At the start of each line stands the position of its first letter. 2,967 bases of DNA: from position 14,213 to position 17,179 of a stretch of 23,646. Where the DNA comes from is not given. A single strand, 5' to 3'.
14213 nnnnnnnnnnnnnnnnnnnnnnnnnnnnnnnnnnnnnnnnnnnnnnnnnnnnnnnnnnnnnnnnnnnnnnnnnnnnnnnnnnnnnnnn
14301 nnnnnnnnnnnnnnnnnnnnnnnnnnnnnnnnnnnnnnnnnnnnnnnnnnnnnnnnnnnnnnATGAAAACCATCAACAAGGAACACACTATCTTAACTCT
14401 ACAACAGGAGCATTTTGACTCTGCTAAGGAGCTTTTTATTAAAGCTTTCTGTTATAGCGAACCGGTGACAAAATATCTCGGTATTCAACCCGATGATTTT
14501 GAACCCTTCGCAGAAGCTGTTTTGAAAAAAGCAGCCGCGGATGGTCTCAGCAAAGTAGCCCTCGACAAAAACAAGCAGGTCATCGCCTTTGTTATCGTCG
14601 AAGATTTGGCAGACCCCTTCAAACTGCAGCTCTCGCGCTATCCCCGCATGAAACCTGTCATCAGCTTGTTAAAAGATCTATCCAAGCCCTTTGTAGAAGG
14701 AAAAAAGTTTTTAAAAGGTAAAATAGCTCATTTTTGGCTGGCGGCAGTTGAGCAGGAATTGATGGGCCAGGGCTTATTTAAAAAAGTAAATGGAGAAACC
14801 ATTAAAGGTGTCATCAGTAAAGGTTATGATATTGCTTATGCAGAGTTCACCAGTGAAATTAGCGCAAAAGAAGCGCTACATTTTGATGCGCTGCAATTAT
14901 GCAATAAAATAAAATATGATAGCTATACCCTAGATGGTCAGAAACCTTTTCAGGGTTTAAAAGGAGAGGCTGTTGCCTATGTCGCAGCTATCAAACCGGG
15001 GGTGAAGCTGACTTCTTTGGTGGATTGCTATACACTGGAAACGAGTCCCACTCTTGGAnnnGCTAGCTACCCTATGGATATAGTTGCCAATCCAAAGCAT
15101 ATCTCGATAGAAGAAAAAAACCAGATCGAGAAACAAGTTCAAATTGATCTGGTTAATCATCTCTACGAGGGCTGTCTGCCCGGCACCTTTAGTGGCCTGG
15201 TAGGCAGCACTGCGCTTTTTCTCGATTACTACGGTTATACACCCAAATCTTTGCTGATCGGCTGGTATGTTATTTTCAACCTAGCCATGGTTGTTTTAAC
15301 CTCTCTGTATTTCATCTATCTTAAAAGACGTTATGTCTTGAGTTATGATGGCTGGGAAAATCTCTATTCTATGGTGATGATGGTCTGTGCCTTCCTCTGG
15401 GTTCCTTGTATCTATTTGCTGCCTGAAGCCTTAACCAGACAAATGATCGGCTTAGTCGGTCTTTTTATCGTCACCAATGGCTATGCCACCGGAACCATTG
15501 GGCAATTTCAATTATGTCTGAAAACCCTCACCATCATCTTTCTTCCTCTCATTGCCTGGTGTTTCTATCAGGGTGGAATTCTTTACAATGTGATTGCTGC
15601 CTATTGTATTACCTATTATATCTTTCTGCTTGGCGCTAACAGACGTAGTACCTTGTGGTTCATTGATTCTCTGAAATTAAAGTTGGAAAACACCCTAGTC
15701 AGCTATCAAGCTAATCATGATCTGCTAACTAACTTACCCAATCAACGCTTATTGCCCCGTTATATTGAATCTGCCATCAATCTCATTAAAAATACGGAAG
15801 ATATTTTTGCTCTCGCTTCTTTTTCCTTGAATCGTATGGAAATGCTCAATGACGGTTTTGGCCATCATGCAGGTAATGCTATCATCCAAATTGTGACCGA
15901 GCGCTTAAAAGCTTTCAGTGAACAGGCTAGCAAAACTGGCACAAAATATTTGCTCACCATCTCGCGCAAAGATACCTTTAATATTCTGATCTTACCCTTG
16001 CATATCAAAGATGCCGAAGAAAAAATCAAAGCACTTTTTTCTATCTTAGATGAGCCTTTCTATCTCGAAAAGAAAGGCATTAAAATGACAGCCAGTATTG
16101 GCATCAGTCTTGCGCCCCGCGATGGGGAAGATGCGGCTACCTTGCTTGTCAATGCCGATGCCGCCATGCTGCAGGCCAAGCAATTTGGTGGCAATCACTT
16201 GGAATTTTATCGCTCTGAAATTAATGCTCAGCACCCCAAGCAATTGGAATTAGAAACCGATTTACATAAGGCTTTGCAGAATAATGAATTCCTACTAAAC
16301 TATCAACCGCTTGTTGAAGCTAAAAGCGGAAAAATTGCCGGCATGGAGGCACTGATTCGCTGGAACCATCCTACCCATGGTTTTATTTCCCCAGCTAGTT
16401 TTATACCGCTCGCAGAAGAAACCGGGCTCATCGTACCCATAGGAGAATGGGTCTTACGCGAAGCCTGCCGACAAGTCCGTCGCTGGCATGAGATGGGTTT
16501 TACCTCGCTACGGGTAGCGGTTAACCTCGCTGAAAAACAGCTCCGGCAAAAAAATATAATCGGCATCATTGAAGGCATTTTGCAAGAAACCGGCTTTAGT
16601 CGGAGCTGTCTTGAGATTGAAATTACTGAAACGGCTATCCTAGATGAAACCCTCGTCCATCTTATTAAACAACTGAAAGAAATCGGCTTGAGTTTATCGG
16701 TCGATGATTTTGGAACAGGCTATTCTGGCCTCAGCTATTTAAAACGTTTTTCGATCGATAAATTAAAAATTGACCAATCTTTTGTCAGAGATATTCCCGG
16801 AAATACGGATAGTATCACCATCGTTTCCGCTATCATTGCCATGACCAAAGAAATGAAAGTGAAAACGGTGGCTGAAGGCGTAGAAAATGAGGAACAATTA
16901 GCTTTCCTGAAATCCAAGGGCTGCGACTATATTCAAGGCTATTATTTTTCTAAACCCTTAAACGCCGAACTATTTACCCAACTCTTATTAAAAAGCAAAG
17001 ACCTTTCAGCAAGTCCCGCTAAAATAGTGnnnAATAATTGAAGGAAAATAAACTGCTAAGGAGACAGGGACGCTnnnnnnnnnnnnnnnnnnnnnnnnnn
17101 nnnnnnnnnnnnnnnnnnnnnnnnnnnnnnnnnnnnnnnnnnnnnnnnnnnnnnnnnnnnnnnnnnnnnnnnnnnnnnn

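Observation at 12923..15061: Single polypeptide fusing a histidine-decarboxylase-type PLP enzyme to an AANAT-like GNAT acetyltransferase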

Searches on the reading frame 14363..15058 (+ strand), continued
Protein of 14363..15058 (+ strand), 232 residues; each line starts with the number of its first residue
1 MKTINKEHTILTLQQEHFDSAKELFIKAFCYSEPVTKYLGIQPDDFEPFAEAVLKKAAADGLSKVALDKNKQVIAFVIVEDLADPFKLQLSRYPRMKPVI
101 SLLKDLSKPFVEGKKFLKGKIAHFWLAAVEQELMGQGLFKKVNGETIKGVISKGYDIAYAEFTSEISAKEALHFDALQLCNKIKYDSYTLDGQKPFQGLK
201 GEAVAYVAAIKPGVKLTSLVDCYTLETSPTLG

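Call 79: find_homologous_proteins(query=P0134, max_evalue=1e-30)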
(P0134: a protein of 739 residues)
Query P0134 (739 aa): 7996 proteins with E <= 1e-30 among 8000 candidates; the best 120 are listed.
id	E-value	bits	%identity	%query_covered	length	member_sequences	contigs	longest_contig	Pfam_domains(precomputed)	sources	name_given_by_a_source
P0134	0.0e+0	1637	100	100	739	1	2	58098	PF00563.26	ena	-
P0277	2.2e-227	775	59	77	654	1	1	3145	PF00563.26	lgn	-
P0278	2.8e-220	751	58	77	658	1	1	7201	PF00563.26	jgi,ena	-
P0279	2.4e-214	731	56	77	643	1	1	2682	PF00563.26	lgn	-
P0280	1.0e-212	726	49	97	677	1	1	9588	PF00563.26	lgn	-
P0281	5.5e-210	717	57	77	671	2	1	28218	PF00563.26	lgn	-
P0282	1.9e-207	709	55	78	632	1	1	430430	PF00563.26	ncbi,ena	-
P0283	4.6e-207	707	54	77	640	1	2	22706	PF00563.26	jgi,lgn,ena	jgi:EAL domain-containing protein (putative c-di-GMP-specific phosphodiesterase class I)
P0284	9.7e-207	706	55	76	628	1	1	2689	PF00563.26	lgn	-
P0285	2.9e-204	698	54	76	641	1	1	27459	PF00563.26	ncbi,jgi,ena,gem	-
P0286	7.4e-204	697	54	76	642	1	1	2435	PF00563.26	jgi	jgi:EAL domain-containing protein (putative c-di-GMP-specific phosphodiesterase class I)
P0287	9.9e-204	696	54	77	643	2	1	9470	PF00563.26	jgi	-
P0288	6.5e-195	667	54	74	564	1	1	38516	PF00563.26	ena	-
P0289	1.0e-188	647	53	74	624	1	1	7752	PF00563.26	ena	-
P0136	1.1e-187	643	45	92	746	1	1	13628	PF00563.26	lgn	-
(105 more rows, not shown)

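Call 80: find_encoding_contigs(protein=P0282, flank=9000, max_places=2)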
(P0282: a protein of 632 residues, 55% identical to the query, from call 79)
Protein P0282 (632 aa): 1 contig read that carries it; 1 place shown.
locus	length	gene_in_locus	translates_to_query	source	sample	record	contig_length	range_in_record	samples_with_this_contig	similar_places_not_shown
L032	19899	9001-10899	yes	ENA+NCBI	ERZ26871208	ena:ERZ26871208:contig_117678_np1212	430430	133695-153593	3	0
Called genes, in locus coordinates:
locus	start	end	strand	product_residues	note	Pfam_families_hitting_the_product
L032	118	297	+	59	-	-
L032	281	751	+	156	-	-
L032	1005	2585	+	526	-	PF00515:TPR_1 (faint), PF07719:TPR_2 (faint)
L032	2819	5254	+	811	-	PF02771:Acyl-CoA_dh_N, PF02770:Acyl-CoA_dh_M, PF00441:Acyl-CoA_dh_1, PF09317:ACDH_C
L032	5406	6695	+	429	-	PF00108:Thiolase_N, PF00109:ketoacyl-synt (faint), PF02803:Thiolase_C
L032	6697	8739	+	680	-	PF00378:ECH_1, PF16113:ECH_2, PF02737:3HCDH_N, PF00725:3HCDH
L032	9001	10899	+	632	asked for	PF00563:EAL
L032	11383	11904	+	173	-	-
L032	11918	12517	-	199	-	PF00578:AhpC-TSA, PF08534:Redoxin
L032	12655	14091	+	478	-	PF03349:Toluene_X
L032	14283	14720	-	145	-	-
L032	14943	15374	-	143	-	PF24268:NttC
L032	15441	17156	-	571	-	PF01464:SLT, PF23472:LysM2_CERK1_LYK3_4_5 (faint), PF01476:LysM, PF23446:LysM1_NFP_LYK (faint), PF23473:LysM3_LYK4_5 (faint), PF01476:LysM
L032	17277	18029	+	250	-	PF13489:Methyltransf_23 (weak), PF08241:Methyltransf_11, PF13649:Methyltransf_25 (weak), PF13847:Methyltransf_31 (faint)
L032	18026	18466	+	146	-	PF00075:RNase_H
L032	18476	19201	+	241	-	PF00929:RNase_T, PF13482:RNase_H_2 (faint)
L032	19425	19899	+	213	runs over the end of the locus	PF00072:Response_reg, PF00196:GerE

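Call 81: find_encoding_contigs(protein=P0285, flank=9000, max_places=2)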
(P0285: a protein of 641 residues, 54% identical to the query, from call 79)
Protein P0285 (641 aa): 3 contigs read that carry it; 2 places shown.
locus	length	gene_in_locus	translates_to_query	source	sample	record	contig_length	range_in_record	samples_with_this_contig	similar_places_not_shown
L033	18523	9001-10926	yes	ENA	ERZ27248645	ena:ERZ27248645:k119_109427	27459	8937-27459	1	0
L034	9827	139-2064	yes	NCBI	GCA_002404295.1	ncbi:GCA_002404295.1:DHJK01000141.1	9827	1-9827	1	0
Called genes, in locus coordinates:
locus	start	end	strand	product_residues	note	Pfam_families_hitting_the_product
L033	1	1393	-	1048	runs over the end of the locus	PF00873:ACR_tran, PF03176:MMPL (weak)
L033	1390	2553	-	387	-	PF25917:BSH_RND, PF25944:Beta-barrel_RND, PF25967:RND-MFP_C, PF25989:YknX_C (weak)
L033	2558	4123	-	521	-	PF02321:OEP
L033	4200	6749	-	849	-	-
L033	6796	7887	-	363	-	PF00657:Lipase_GDSL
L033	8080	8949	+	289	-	-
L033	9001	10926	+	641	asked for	PF00563:EAL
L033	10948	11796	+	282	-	PF00795:CN_hydrolase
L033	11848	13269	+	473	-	PF02113:Peptidase_S13, PF13354:Beta-lactamase2 (faint), PF00768:Peptidase_S11 (faint)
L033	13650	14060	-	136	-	-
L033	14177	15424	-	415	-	PF00817:IMS, PF21999:IMS_HHH_1 (faint), PF11799:IMS_C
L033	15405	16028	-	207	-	PF01726:LexA_DNA_bind (weak), PF00717:Peptidase_S24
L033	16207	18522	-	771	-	?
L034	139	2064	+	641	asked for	PF00563:EAL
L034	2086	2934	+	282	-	PF00795:CN_hydrolase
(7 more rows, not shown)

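Call 82: find_encoding_contigs(protein=P0288, flank=9000, max_places=2)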
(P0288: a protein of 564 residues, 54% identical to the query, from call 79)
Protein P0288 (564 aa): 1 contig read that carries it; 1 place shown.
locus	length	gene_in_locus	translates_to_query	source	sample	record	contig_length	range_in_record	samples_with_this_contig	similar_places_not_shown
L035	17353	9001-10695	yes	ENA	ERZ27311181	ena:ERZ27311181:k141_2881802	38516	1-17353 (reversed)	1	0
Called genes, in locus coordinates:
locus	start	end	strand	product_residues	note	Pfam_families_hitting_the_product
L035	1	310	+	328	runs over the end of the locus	PF04055:Radical_SAM (weak)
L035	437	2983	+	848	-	PF24521:Ank_KRIT1 (faint), PF23745:ANK_LRRK2 (faint), PF00023:Ank (faint), PF12796:Ank_2, PF13606:Ank_3 (faint), PF12796:Ank_2, PF13637:Ank_4 (weak), PF12796:Ank_2, +1 more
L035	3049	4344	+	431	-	PF00083:Sugar_tr, PF07690:MFS_1, PF00083:Sugar_tr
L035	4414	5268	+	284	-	PF13505:OMP_b-brl (weak)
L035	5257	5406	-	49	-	-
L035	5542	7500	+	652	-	PF03169:OPT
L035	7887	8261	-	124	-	-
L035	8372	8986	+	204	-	PF06736:TMEM175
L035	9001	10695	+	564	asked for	PF00563:EAL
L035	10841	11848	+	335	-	PF00710:Asparaginase, PF17763:Asparaginase_C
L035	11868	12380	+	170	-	-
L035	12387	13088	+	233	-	PF02592:Vut_1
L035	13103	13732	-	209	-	PF13443:HTH_26, PF01381:HTH_3 (weak), PF00717:Peptidase_S24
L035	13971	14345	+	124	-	PF02627:CMD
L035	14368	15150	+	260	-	-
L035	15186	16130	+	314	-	PF02737:3HCDH_N, PF03446:NAD_binding_2 (weak), PF03721:UDPG_MGDP_dh_N (faint), PF00725:3HCDH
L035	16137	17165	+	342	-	PF02812:ELFV_dehydrog_N, PF00208:ELFV_dehydrog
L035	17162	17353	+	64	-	?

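Call 85: fold_search(model_id=the predicted structure, library=viral)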
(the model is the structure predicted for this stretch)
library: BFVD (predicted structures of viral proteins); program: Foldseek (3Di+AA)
matches with E <= 10: 773; with E <= 0.001: 91
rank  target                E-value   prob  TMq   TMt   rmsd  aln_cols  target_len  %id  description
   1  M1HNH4                2.7e-12  1.00  0.68  0.81   4.0       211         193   18  (no name in the UniProt tables at hand)
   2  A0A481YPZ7            4.7e-09  1.00  0.58  0.53   5.5       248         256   10  Acetyltransferase (GNAT) family protein [Iridovirus LCIVAC01]
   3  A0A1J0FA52            6.5e-09  1.00  0.50  0.75   5.0       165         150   18  (no name in the UniProt tables at hand)
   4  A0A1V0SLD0            9.8e-07  1.00  0.48  0.68   5.3       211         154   13  Acetyltransferase GNAT family protein [Klosneuvirus KNV1]
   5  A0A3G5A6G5            2.1e-06  1.00  0.45  0.37  10.3       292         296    8  Uncharacterized protein [Hyperionvirus sp.]
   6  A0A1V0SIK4            4.3e-06  1.00  0.45  0.18   8.2       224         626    8  Uncharacterized protein [Klosneuvirus KNV1]
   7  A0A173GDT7            4.9e-06  1.00  0.48  0.67   5.1       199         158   13  Acetyltransferase [Erwinia phage vB_EamM_RAY]
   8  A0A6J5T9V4            4.9e-06  1.00  0.54  0.60   6.1       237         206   10  Uncharacterized protein [uncultured Caudovirales phage]
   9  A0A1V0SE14            4.9e-06  1.00  0.44  0.64   5.4       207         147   10  Acetyltransferase GNAT family protein [Indivirus ILV1]
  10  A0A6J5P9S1            6.8e-06  1.00  0.49  0.66   6.6       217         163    9  Uncharacterized protein [uncultured Caudovirales phage]
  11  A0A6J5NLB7            7.3e-06  1.00  0.47  0.54   8.2       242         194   14  NAT_SF domain containing protein [uncultured Caudovirales phage]
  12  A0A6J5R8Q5            8.2e-06  1.00  0.43  0.48   8.8       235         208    9  NAT_SF domain containing protein [uncultured Caudovirales phage]
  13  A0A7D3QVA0            1.0e-05  1.00  0.45  0.48   5.4       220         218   13  Acyl-CoA N-acyltransferase [Fadolivirus FV1/VV64]
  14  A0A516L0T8            1.1e-05  1.00  0.34  0.24   6.2       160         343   11  (no name in the UniProt tables at hand)
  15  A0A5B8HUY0            1.1e-05  1.00  0.44  0.44   8.5       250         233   12  N-acetyltransferase domain-containing protein [Mimiviridae sp. ChoanoV1]
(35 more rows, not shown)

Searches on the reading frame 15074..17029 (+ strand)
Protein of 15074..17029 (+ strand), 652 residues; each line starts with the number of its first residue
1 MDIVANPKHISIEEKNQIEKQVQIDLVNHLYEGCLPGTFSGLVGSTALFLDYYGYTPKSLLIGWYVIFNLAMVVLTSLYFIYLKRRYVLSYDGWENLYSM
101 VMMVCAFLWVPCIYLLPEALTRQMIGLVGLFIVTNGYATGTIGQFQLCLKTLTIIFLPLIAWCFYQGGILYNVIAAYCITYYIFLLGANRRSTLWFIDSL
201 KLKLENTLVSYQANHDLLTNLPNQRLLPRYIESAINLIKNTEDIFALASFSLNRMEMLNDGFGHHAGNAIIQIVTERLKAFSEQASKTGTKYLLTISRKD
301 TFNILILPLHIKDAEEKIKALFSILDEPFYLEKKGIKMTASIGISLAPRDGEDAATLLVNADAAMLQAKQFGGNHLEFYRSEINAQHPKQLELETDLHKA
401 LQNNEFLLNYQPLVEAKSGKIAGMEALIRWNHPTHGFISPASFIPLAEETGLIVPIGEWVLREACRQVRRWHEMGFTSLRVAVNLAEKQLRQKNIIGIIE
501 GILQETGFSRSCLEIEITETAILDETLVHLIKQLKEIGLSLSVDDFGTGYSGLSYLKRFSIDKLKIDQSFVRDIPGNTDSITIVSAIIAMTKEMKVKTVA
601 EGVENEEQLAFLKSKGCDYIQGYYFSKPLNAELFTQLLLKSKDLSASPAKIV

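Call 3: search_protein_families(library=pfam, proteins=[window:15074-17029:+], max_evalue=0.1)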
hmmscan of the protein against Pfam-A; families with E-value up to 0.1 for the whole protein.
window:15074-17029:+ (652 aa): 3 families
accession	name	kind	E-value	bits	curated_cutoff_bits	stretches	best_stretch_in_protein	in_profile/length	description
PF00563.25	EAL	-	4.5e-77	259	31.3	1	396-628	3-236/236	EAL domain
PF00990.26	GGDEF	-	2.1e-24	86.6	23.8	1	213-374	1-160/161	Diguanylate cyclase, GGDEF domain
PF04895.17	Nre_C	-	0.0046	17.3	27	1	452-492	46-86/110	Archaeal Nre, C-terminal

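Call 4: search_protein_families(library=ncbifam, proteins=[window:15074-17029:+], max_evalue=0.1)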
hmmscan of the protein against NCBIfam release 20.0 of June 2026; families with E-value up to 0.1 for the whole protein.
window:15074-17029:+ (652 aa): 27 families (the best 25 are shown)
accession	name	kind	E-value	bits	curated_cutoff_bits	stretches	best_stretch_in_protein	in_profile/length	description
NF045675.1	PhdiestaseDibA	equivalog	9.8e-118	394.1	980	1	202-633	192-620/623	phosphodiesterase DibA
NF007474.0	PRK10060.1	equivalog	6.1e-100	335.3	782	1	210-641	234-657/663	cyclic di-GMP phosphodiesterase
NF008467.0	PRK11359.1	equivalog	7.5e-95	318.6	857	1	214-634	377-788/800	oxygen-sensing cyclic-di-GMP phosphodiesterase DosP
NF053781.1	cdiGMPphdstlr2612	equivalog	7.2e-94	315.4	1600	1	210-639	837-1266/1268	Tlr1612 family c-di-GMP phosphodiesterase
NF052458.1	PhdiestGepA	equivalog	5.1e-88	296.2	1200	1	209-631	421-834/840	phosphodiesterase GepA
NF008807.1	PRK11829.1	equivalog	5.2e-73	246.3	733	1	218-634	247-658/670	biofilm formation regulator HmsP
NF007839.0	PRK10551.1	equivalog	7.5e-60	203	461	1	394-640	265-512/518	cyclic di-GMP phosphodiesterase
NF007298.0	PRK09776.1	equivalog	1e-51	175.9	1135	1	187-632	658-1100/1111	diguanylate cyclase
NF052596.1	RR_EAL_PvrR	equivalog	1.4e-43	149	580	1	384-642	132-393/398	response regulator cyclic di-GMP phosphodiesterase PvrR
NF045673.1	c-di-GMPRcptLapD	equivalog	2.4e-37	128.6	1020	1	211-629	234-645/647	cyclic di-GMP receptor LapD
NF008281.1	PRK11059.1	equivalog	6.7e-27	94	663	1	208-629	216-630/633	RNase E specificity factor CsrD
NF052265.1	EAL_dom_RimA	equivalog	1.1e-26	93.6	430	1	518-631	121-236/248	S6 modification regulatory phosphodiesterase RimA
NF007423.1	PRK09966.1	equivalog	9.6e-23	80.7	325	1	201-369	227-390/390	diguanylate cyclase DgcN/YfiN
NF051476.1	CDiGphdiTpdA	equivalog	6.3e-18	64.9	1000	1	482-626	425-568/570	cyclic di-GMP phosphodiesterase TpdA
TIGR00254.1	GGDEF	domain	1.9e-17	63.5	37.4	1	211-377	3-165/168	diguanylate cyclase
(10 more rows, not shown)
